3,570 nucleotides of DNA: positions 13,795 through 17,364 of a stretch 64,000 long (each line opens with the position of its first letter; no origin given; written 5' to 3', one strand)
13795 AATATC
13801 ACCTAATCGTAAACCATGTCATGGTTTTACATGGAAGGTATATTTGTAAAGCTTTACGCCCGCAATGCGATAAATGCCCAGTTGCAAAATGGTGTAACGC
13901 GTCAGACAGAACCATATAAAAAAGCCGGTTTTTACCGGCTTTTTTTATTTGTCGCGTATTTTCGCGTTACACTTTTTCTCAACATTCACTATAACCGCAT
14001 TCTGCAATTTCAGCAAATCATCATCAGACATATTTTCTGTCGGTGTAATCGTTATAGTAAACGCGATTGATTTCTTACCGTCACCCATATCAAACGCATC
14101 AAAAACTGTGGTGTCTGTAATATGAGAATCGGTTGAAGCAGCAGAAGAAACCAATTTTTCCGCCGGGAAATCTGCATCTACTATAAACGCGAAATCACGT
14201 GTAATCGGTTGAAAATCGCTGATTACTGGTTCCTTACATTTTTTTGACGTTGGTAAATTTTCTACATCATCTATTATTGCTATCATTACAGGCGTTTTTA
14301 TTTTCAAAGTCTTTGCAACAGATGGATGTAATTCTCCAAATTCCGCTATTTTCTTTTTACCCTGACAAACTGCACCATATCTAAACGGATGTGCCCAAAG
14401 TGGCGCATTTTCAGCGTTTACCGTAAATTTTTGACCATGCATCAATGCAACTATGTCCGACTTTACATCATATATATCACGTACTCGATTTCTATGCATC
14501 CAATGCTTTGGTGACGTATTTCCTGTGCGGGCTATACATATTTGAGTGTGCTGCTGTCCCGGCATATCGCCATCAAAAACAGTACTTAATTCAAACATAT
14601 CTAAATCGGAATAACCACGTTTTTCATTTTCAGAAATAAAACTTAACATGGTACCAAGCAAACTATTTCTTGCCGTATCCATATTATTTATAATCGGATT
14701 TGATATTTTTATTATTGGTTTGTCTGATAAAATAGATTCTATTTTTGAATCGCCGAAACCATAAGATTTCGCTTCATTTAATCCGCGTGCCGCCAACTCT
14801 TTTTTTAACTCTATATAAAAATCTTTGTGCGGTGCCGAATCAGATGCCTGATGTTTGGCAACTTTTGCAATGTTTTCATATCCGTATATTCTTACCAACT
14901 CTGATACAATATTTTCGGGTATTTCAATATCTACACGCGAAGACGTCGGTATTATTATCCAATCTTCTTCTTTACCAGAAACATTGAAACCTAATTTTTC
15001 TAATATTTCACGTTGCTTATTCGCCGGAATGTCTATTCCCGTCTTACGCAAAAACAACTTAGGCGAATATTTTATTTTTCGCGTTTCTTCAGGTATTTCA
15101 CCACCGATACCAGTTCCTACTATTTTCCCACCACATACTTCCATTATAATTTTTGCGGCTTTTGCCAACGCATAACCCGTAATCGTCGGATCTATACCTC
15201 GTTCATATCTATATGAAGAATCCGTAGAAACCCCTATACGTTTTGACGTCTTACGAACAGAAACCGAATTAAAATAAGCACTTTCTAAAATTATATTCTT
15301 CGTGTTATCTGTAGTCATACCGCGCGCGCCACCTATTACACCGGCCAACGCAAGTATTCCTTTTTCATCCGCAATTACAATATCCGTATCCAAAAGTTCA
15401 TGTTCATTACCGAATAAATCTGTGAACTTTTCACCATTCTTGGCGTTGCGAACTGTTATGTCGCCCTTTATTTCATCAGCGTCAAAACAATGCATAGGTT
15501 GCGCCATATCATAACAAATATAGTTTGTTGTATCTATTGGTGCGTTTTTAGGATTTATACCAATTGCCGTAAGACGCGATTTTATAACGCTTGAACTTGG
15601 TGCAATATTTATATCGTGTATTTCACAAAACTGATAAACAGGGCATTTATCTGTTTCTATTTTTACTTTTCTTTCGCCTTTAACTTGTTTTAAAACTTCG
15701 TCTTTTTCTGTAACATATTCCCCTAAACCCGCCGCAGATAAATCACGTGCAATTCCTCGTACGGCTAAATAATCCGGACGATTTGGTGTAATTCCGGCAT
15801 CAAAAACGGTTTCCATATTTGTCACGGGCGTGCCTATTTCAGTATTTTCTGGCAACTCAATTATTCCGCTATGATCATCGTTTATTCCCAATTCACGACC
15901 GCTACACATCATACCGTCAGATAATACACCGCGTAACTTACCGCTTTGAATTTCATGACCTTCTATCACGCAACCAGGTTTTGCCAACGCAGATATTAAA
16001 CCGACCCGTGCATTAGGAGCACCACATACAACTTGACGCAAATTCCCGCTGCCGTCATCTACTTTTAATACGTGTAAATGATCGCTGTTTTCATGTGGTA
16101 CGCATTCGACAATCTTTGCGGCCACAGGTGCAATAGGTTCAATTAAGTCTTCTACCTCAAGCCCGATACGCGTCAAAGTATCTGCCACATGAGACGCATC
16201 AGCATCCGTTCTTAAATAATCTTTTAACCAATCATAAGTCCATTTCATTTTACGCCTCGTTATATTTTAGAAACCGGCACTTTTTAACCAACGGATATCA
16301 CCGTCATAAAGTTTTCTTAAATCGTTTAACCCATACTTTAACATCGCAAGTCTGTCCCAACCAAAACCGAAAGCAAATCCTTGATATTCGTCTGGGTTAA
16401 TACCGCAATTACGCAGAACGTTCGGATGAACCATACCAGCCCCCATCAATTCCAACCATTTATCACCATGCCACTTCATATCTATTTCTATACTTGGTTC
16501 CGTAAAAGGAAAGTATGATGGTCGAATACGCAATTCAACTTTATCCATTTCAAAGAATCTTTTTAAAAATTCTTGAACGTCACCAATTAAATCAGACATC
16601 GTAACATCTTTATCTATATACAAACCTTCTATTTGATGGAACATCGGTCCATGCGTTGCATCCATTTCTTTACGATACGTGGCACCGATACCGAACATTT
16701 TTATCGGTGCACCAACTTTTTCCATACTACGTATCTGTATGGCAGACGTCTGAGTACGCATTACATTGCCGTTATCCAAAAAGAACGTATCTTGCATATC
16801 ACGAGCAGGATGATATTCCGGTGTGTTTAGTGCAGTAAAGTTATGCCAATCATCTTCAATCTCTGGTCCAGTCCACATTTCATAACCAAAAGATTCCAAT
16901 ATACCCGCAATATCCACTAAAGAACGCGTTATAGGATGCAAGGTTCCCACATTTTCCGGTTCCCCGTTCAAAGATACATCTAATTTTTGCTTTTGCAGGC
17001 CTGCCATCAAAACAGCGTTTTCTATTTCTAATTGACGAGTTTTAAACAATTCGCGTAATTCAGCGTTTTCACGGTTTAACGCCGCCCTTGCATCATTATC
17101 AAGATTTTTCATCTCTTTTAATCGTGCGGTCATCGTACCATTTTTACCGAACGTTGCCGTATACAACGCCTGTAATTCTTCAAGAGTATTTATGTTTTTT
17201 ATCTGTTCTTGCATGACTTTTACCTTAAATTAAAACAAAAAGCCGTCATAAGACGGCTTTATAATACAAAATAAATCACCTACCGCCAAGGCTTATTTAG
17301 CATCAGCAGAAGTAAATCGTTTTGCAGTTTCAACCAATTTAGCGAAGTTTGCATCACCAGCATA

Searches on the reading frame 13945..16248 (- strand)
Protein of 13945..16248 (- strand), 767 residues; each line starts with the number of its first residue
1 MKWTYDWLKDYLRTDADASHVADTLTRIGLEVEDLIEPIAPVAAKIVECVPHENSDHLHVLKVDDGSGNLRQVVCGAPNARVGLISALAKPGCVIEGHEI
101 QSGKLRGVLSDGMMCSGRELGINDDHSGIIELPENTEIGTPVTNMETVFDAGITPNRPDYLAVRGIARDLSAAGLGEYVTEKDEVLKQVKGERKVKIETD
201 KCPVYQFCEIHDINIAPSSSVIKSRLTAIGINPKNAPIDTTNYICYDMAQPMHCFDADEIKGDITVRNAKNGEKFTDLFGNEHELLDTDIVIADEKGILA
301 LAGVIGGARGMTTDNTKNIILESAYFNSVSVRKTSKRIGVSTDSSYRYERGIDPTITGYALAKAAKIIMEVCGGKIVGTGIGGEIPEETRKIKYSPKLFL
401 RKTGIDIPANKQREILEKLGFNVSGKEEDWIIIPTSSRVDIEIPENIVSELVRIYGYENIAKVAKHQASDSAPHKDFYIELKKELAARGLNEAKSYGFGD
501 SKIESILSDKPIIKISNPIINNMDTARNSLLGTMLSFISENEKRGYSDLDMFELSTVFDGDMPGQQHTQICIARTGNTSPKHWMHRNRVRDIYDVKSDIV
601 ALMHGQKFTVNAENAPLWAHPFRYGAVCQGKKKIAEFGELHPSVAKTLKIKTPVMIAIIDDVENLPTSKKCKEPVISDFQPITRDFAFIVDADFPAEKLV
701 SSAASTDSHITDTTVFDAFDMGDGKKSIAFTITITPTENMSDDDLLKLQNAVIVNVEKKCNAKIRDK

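Call 30: search_protein_families(library=ncbifam, proteins=[window:13945-16248:-], max_evalue=0.00001)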
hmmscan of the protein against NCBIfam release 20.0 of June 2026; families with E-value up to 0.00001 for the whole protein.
window:13945-16248:- (767 aa): 6 families
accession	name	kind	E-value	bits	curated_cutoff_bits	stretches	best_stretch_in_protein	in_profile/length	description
TIGR00472.1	pheT_bact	equivalog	3.8e-188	627.4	402.65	1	1-765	1-798/798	phenylalanine--tRNA ligase subunit beta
NF001882.0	PRK00629.5-4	equivalog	4.8e-46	157.4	527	1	5-644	5-628/725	phenylalanine--tRNA ligase subunit beta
NF045760.1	YtpR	equivalog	5.4e-32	111.1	100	1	41-141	83-184/185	YtpR family tRNA-binding protein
TIGR00471.1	pheT_arch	equivalog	6.3e-16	58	282.65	1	148-657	43-543/551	phenylalanine--tRNA ligase subunit beta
NF045867.1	PheT_Nterm_rel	equivalog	5e-11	42.9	120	1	43-123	91-171/171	TyrS-associated PheT N-terminal domain-related protein TapR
NF001879.0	PRK00629.5-1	equivalog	5e-07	28.6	840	0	19-142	20-144/718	phenylalanine--tRNA ligase subunit beta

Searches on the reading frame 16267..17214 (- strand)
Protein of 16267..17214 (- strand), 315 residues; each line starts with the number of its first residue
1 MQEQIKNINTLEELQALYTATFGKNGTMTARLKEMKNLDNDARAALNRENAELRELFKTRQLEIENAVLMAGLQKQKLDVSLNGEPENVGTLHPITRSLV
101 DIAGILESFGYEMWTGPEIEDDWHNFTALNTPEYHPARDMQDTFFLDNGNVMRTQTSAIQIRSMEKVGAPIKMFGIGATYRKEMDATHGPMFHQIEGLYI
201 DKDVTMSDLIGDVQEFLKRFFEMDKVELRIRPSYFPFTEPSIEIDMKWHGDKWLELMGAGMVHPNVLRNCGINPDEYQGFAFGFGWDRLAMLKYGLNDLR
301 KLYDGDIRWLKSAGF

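Call 69: search_protein_families(library=pfam, proteins=[window:16267-17214:-], max_evalue=0.001)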
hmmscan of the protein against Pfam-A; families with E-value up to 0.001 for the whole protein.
window:16267-17214:- (315 aa): 2 families
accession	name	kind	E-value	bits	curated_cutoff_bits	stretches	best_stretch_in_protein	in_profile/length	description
PF01409.25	tRNA-synt_2d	-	3.2e-92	308.9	19.8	1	78-312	2-245/246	tRNA synthetases class II core domain (F)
PF02912.23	Phe_tRNA-synt_N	-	1.3e-06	28.7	22.3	1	9-67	1-63/69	Aminoacyl tRNA synthetase class II, N-terminal domain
